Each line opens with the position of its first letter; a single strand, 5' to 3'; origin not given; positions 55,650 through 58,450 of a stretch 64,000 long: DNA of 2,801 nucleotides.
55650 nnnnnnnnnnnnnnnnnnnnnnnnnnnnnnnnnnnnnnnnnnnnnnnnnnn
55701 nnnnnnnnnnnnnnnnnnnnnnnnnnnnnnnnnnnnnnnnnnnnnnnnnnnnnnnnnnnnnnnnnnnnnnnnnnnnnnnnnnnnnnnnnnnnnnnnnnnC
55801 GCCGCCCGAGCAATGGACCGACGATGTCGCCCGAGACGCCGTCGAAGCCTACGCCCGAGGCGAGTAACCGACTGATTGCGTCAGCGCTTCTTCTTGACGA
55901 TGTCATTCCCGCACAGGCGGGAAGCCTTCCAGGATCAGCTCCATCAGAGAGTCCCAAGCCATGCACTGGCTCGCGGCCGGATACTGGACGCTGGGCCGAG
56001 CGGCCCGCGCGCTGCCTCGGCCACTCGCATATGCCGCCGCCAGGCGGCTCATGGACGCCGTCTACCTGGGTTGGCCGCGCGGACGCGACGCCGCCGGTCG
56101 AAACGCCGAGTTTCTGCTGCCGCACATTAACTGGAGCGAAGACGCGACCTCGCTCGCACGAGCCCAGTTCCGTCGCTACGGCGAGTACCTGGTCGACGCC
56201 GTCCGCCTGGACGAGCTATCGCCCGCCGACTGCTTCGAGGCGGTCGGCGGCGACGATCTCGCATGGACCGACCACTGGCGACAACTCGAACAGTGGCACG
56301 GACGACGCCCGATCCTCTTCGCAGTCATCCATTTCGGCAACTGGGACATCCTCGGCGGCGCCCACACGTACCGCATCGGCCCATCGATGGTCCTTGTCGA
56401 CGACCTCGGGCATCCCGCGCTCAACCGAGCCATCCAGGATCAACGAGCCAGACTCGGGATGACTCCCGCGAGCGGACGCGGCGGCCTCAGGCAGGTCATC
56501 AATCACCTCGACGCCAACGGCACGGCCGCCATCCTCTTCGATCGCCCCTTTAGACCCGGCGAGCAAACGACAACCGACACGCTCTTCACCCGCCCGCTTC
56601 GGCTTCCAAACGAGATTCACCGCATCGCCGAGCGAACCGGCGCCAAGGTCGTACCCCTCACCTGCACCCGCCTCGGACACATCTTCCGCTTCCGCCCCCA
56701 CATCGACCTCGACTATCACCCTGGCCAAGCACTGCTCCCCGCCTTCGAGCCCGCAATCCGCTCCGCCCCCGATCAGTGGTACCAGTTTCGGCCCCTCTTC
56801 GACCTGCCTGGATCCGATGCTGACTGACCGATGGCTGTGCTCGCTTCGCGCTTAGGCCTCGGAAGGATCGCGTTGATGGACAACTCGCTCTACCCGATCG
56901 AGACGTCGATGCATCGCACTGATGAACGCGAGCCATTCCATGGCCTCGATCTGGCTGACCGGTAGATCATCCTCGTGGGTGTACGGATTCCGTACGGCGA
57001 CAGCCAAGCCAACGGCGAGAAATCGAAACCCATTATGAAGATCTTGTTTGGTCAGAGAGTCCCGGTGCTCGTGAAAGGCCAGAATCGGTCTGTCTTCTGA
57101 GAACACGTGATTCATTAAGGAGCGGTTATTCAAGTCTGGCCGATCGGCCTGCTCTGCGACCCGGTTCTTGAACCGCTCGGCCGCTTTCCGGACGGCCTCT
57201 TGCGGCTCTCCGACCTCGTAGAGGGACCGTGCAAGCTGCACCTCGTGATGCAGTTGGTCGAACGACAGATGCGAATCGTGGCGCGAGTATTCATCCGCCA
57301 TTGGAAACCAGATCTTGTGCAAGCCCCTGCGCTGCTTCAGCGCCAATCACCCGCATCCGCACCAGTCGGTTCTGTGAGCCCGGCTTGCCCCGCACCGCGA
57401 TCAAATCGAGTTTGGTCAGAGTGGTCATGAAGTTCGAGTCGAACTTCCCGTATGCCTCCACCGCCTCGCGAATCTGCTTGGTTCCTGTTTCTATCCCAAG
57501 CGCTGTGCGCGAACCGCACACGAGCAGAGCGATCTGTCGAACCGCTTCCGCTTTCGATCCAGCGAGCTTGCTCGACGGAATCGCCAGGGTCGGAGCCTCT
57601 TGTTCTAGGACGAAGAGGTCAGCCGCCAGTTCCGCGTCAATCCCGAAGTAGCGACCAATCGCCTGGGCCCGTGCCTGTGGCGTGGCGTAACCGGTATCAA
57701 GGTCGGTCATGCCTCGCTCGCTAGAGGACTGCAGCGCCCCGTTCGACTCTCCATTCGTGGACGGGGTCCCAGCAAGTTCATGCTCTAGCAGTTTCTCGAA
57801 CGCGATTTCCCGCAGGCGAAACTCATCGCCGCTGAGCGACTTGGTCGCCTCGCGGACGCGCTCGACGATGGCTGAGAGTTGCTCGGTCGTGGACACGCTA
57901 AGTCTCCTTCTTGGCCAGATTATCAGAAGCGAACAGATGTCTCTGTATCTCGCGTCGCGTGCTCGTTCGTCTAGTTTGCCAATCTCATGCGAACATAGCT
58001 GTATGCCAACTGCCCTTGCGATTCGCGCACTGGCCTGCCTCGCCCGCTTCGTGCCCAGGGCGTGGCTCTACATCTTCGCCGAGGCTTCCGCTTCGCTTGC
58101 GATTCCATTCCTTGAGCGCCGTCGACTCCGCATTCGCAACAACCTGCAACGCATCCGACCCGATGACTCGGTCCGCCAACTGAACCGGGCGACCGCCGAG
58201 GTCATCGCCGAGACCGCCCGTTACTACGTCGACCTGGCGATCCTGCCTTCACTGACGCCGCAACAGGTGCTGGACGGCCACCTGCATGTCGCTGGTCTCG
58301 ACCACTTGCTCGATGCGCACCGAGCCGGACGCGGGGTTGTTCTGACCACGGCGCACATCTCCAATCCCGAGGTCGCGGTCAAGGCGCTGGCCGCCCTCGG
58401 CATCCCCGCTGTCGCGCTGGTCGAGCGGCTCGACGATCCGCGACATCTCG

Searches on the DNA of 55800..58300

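Call 92: search_rna_families(source=window, start=55800, end=58300, threshold=evalue, max_evalue=1)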
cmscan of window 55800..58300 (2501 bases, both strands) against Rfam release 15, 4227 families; matches with E-value up to 1: 0.
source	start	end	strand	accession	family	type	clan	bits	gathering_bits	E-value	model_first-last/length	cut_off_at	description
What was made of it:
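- Tried and rejected: There is no Rfam family in or around the cassette (call 92).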

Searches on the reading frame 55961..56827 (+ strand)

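Call 3: search_protein_families(library=pfam, proteins=[window:55961-56827:+], max_evalue=0.1)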
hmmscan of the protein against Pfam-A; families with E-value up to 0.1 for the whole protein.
window:55961-56827:+ (288 aa): 1 family
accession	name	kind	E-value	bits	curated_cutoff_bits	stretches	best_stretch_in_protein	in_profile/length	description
PF03279.18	Lip_A_acyltrans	-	6.6e-20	71.9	22.3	1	3-280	17-293/295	Bacterial lipid A biosynthesis acyltransferase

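Call 4: search_protein_families(library=ncbifam, proteins=[window:55961-56827:+], max_evalue=0.1)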
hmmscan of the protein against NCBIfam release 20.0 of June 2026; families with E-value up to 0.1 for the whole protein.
window:55961-56827:+ (288 aa): 9 families
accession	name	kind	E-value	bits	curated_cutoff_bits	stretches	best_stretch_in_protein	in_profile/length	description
NF005919.0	PRK07920.1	equivalog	4.7e-17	62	209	1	5-280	12-293/311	phosphatidylinositol mannoside acyltransferase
NF006270.0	PRK08419.1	equivalog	1.7e-09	37.4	248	1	9-235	11-231/298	lipid A biosynthesis lauroyl acyltransferase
NF005120.0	PRK06553.1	equivalog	6.2e-07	29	273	1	114-246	130-259/308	lipid A biosynthesis lauroyl acyltransferase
NF006438.0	PRK08734.1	equivalog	3.7e-06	26.2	363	1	116-249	113-245/305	lauroyl acyltransferase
NF006487.0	PRK08905.1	equivalog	6.7e-06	25.4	281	1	105-248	90-233/290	lysophospholipid acyltransferase family protein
NF005399.0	PRK06946.1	subfamily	0.0026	17.1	343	1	116-238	110-232/294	lipid A biosynthesis lauroyl acyltransferase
TIGR02208.1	lipid_A_msbB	equivalog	0.0093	15.3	336.05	1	146-237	152-242/305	lauroyl-Kdo(2)-lipid IV(A) myristoyltransferase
NF006437.0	PRK08733.1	equivalog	0.028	13.5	540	1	104-272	116-286/306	LpxL/LpxP family Kdo(2)-lipid IV(A) lauroyl/palmitoleoyl acyltransferase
NF005150.0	PRK06628.1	equivalog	0.062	12.7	350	1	115-249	113-246/290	lipid A biosynthesis lauroyl acyltransferase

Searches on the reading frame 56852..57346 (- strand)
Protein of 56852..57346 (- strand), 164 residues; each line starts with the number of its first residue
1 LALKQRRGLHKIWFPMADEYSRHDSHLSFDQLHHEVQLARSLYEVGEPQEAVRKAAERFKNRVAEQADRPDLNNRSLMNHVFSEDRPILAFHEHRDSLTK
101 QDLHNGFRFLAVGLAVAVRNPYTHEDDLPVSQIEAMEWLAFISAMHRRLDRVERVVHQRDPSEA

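Call 3: search_protein_families(library=pfam, proteins=[window:56852-57346:-], max_evalue=0.1)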
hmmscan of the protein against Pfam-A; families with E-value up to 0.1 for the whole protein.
window:56852-57346:- (164 aa): 1 family
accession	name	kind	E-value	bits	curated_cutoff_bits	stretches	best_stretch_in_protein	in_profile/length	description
PF09509.15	Hypoth_Ymh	-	1.1e-20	74.2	25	1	31-149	2-119/119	Protein of unknown function (Hypoth_ymh)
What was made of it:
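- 56852..57301 (-): geneB: 149-aa solo Ymh-clade HEPN protein. The role as RNase effector or toxin is predicted, not shown. PF09509 E 1.1e-20 (call 3).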

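Call 4: search_protein_families(library=ncbifam, proteins=[window:56852-57346:-], max_evalue=0.1)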
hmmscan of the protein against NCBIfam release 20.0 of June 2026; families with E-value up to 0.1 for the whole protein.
window:56852-57346:- (164 aa): 1 family
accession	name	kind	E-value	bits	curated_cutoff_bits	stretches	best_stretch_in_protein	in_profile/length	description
TIGR02391.1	hypoth_ymh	hypoth_equivalog_domain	5.4e-14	52.4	39.45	1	39-153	9-124/125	TIGR02391 family protein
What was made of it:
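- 56852..57301 (-): TIGR02391 E 5.4e-14 (call 4).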

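Call 5: search_protein_families(library=padloc, proteins=[window:56852-57346:-], max_evalue=1)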
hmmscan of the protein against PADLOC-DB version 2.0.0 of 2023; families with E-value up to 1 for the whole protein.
window:56852-57346:- (164 aa): 2 families
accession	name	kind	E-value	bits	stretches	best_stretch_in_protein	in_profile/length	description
PDLC03987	PD-Lambda-3_B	-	3.8e-11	40.8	1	50-155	165-266/270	-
PDLC02412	Aga_HEPN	-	6.3e-06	23.4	1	37-154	260-378/382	Class II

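Call 6: search_protein_families(library=phrogs, proteins=[window:56852-57346:-], max_evalue=1)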
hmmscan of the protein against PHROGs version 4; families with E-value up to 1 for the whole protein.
window:56852-57346:- (164 aa): 1 family
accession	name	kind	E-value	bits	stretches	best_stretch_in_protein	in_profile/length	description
phrog_6297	-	unknown function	0.031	14.4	1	71-155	177-264/268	-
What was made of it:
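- Tried and rejected: Pfam, NCBIfam, PADLOC and PHROGs gave nothing (calls 3-6).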

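Call 9: search_solved_structures(query=window:56852-57301:-, max_evalue=1, show_alignments=2)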
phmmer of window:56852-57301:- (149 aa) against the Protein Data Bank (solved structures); distinct sequences matched with E-value up to 1: 0.

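Call 67: find_homologous_proteins(query=window:56852-57301:-, max_evalue=0.001)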
Query window:56852-57301:- (149 aa): 125 proteins with E <= 0.001 among 155 candidates; the best 120 are listed.
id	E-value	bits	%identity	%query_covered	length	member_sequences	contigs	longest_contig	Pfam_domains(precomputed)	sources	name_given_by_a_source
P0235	1.5e-88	312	97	100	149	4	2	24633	PF09509.16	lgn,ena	-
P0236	8.5e-56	206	68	94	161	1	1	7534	PF09509.16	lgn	-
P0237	7.3e-51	190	67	95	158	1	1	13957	PF09509.16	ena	-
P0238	6.3e-46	174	64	87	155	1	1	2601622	PF09509.16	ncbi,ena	-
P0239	2.3e-45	172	62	89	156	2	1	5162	PF09509.16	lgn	-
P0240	3.3e-45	172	61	92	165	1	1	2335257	PF09509.16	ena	-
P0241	4.1e-45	171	60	99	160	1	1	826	PF09509.16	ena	-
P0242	4.7e-45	171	58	100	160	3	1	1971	PF09509.16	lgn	-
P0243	5.1e-45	171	62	89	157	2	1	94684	PF09509.16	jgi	-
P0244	9.7e-44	167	58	100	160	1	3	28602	PF09509.16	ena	-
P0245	2.1e-43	166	59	95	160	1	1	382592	PF09509.16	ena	-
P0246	3.0e-43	165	58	95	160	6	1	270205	PF09509.16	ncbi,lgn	-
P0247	4.6e-43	165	57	97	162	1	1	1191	PF09509.16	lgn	-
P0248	6.9e-43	164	59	93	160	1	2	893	PF09509.16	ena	-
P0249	8.9e-43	164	62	88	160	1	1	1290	PF09509.16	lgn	-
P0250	9.1e-43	164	60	92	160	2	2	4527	PF09509.16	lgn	-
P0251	2.6e-42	162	55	93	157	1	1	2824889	PF09509.16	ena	-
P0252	2.6e-42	162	58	95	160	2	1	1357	PF09509.16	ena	-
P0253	2.8e-42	162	57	100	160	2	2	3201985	PF09509.16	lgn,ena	-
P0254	5.0e-42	161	55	100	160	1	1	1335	PF09509.16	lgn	-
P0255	7.7e-42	161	57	100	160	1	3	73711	PF09509.16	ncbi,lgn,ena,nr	ncbi:MAG: hypothetical protein F4Z51_07885 [Chloroflexi bacterium]|nr:hypothetical protein [Chlorofl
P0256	2.7e-41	159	60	87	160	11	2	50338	PF09509.16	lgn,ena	-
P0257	3.1e-41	159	57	95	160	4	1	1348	PF09509.16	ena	-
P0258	3.8e-41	159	54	97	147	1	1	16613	PF09509.16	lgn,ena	-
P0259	8.3e-40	154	59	89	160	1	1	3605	PF09509.16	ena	-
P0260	9.6e-38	148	56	87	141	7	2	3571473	PF09509.16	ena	-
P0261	1.7e-37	147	54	93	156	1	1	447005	PF09509.16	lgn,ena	-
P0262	2.0e-37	147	56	92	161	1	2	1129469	PF09509.16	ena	-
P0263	2.2e-37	146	55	89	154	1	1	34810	PF09509.16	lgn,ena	-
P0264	3.1e-37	146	59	87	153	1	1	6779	PF09509.16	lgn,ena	-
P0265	7.8e-37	145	56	97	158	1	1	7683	PF09509.16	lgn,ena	-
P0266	3.9e-36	142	57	90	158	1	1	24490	PF09509.16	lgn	-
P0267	6.9e-36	142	53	89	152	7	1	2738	PF09509.16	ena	-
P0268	7.0e-36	142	54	87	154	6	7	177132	PF09509.16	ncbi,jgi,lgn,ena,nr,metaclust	ncbi:MAG: TIGR02391 family protein [Chloroflexi bacterium]|nr:TIGR02391 family protein [Chloroflexot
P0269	7.3e-36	142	58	84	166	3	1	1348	PF09509.16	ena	-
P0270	7.8e-36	141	59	86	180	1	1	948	PF09509.16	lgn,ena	-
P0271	8.9e-36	141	54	85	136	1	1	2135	PF09509.16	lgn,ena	-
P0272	9.1e-36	141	55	87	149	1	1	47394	PF09509.16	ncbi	-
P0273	9.1e-36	141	56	91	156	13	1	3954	PF09509.16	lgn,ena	-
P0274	9.8e-36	141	55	87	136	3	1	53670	PF09509.16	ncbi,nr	ncbi:MAG: TIGR02391 family protein [bacterium]|nr:TIGR02391 family protein [bacterium]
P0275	1.5e-35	141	51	97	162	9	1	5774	PF09509.16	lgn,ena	-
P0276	1.6e-35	140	51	90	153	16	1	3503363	PF09509.16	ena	-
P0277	2.4e-35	140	54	89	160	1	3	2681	PF09509.16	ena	-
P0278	4.0e-35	139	52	89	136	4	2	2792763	PF09509.16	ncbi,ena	-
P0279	4.6e-35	139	52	89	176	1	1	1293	PF09509.16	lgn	-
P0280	5.5e-35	139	54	91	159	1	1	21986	PF09509.16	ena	-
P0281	6.3e-35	138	51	89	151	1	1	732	PF09509.16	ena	-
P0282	8.2e-35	138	54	88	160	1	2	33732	PF09509.16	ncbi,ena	-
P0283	9.2e-35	138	55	91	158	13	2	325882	PF09509.16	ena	-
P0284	1.2e-34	138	58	84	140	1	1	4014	PF09509.16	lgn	-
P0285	1.3e-34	137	54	94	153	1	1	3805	PF09509.16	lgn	-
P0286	1.4e-34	137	52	87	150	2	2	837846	PF09509.16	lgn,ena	-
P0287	1.5e-34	137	63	72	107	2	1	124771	PF09509.16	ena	-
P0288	1.6e-34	137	52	94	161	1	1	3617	PF09509.16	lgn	-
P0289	1.6e-34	137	53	87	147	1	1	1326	PF09509.16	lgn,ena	-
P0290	1.8e-34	137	54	94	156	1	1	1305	PF09509.16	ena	-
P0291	2.7e-34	136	52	89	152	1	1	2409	PF09509.16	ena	-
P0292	3.1e-34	136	55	83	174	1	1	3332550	PF09509.16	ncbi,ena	-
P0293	3.4e-34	136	51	91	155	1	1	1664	PF09509.16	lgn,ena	-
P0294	4.3e-34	136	55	87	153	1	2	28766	PF09509.16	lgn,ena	-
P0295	4.5e-34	136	56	87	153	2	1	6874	PF09509.16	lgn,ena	-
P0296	6.9e-34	135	53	89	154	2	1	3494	PF09509.16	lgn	-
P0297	7.6e-34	135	53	86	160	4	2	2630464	PF09509.16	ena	-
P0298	9.7e-34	135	50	91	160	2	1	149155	PF09509.16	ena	-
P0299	1.2e-33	134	50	89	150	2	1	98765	PF09509.16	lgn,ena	-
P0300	1.3e-33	134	55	87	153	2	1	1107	PF09509.16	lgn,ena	-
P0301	1.3e-33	134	56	87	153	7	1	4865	PF09509.16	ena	-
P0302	1.3e-33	134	52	93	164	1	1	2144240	PF09509.16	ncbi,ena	-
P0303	1.5e-33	134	52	97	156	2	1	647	PF09509.16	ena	-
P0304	1.8e-33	134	52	88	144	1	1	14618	PF09509.16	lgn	-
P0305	3.1e-33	133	52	90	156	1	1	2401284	PF09509.16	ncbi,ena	-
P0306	5.8e-33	132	55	90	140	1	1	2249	PF09509.16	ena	-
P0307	6.5e-33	132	52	87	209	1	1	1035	PF09509.16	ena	-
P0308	7.7e-33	132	48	89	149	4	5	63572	PF09509.16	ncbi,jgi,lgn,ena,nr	ncbi:MAG: TIGR02391 family protein [bacterium]|nr:TIGR02391 family protein [bacterium]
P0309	9.7e-33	131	54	90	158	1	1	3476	PF09509.16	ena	-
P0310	1.1e-32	131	53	89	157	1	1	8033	PF09509.16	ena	-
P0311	1.3e-32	131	53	85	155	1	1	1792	PF09509.16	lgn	-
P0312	1.4e-32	131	50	89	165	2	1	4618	PF09509.16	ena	-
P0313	1.4e-32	131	49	87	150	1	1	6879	PF09509.16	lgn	-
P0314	1.9e-32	130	50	94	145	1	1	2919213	PF09509.16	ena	-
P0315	2.1e-32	130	54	90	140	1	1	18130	PF09509.16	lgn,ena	-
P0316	3.0e-32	130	51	90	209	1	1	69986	PF09509.16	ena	-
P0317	3.5e-32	130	49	93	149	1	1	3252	PF09509.16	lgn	-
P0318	5.1e-32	129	53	87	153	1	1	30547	PF09509.16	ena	-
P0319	6.5e-32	129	49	94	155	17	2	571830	PF09509.16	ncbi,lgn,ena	-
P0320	1.1e-31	128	52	85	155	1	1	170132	PF09509.16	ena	-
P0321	1.4e-31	128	47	91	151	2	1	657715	PF09509.16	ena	-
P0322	1.8e-31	127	49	94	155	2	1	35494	PF09509.16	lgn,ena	-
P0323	4.1e-31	126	48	89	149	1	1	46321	PF09509.16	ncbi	-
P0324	6.8e-31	125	49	93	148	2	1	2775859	PF09509.16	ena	-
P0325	1.1e-30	125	49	93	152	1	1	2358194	PF09509.16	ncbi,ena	-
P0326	1.1e-30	125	51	85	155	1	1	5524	PF09509.16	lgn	-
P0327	1.4e-30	124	46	93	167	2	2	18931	PF09509.16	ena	-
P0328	1.7e-30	124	49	90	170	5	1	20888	PF09509.16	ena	-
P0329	1.8e-30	124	49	87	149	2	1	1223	PF09509.16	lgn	-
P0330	2.3e-30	124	46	91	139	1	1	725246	PF09509.16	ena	-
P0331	2.6e-30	124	51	86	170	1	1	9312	PF09509.16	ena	-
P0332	4.3e-30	123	51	85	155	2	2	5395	PF09509.16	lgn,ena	-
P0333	5.1e-30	123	52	85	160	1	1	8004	PF09509.16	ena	-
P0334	6.0e-30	122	56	76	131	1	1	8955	PF09509.16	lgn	-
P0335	9.1e-30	122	50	86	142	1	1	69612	PF09509.16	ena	-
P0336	1.4e-29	121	50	85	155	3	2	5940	PF09509.16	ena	-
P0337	1.5e-29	121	48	89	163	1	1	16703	PF09509.16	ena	-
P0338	1.6e-29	121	45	89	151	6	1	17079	PF09509.16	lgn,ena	-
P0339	3.0e-29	120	46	94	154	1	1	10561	PF09509.16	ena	-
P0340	5.5e-29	119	48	86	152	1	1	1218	PF09509.16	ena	-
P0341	7.4e-29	119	45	94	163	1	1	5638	PF09509.16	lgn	-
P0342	9.0e-29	119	45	91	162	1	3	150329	PF09509.16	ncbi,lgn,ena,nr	ncbi:MAG: hypothetical protein OXH41_13000 [Chloroflexi bacterium]|nr:hypothetical protein [Chlorofl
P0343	1.6e-28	118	49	84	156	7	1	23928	PF09509.16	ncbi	-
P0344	1.9e-28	117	47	89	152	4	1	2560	PF09509.16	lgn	-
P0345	2.0e-28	117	48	87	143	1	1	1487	PF09509.16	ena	-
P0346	2.4e-28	117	48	85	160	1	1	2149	PF09509.16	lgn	-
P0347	7.2e-28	116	49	84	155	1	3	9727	PF09509.16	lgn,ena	-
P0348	1.6e-27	115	48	86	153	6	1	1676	PF09509.16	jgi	-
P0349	2.1e-27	114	49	84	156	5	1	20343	PF09509.16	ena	-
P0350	4.3e-27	113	48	85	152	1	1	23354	PF09509.16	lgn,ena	-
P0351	1.0e-26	112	50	80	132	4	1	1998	PF09509.16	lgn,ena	-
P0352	8.0e-26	109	46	88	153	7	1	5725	PF09509.16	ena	-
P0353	8.0e-26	109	44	87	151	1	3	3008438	PF09509.16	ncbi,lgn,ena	-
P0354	3.2e-24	104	45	94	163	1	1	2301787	PF09509.16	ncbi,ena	-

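Call 76: predict_structure(alignment_id=A5)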
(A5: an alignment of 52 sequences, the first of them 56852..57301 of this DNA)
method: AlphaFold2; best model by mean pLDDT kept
length: 149 residues; sequences in the alignment: 52
mean_pLDDT: 85.5   pTM: 0.80
mean pLDDT of the five models: 85.5, 85.5, 84.6, 81.8, 77.7
residues with pLDDT >= 90: 92; 70-90: 32; 50-70: 20; < 50: 5
segments of 3 or more residues with pLDDT < 50: none
pLDDT, mean of each block of 10 residues (from residue 1): 53 91 95 93 95 91 92 86 90 93 67 83 96 94 62
secondary structure, 60 per line:
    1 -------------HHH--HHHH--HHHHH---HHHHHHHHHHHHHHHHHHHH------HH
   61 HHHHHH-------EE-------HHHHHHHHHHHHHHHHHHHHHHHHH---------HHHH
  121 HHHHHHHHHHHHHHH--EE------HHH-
elements in order: H19-22 H25-29 H33-52 H59-66 H83-107 H117-135
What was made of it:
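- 56852..57301 (-): AlphaFold2 pLDDT 85.5 and pTM 0.80 (call 76).
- On HEPN superfamily, Ymh clade (PF09509 / TIGR02391): The AlphaFold2 model has pLDDT 85.5 and pTM 0.80 and is all-helical (call 76).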

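Call 93: find_encoding_contigs(protein=P0276, flank=5000, max_places=6)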
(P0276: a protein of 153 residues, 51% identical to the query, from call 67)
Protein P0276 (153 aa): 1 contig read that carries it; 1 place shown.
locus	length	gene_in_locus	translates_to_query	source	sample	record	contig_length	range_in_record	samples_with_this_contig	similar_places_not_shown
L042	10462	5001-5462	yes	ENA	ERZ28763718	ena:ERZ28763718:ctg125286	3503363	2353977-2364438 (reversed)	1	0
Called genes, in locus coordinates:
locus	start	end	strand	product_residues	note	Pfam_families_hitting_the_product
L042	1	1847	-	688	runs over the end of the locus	PF00724:Oxidored_FMN, PF00070:Pyr_redox (faint), PF07992:Pyr_redox_2, PF12831:FAD_oxidored (weak)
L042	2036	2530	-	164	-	-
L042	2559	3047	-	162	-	-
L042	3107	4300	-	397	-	PF00296:Bac_luciferase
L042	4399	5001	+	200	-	-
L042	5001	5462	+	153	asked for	PF09509:Hypoth_Ymh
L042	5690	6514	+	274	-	PF19420:DDAH_eukar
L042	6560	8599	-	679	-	PF01619:Pro_dh, PF00171:Aldedh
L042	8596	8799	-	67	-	PF01619:Pro_dh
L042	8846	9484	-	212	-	PF18083:PutA_N, PF01619:Pro_dh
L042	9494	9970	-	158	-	PF02558:ApbA, PF08546:ApbA_C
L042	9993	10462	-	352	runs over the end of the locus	PF00296:Bac_luciferase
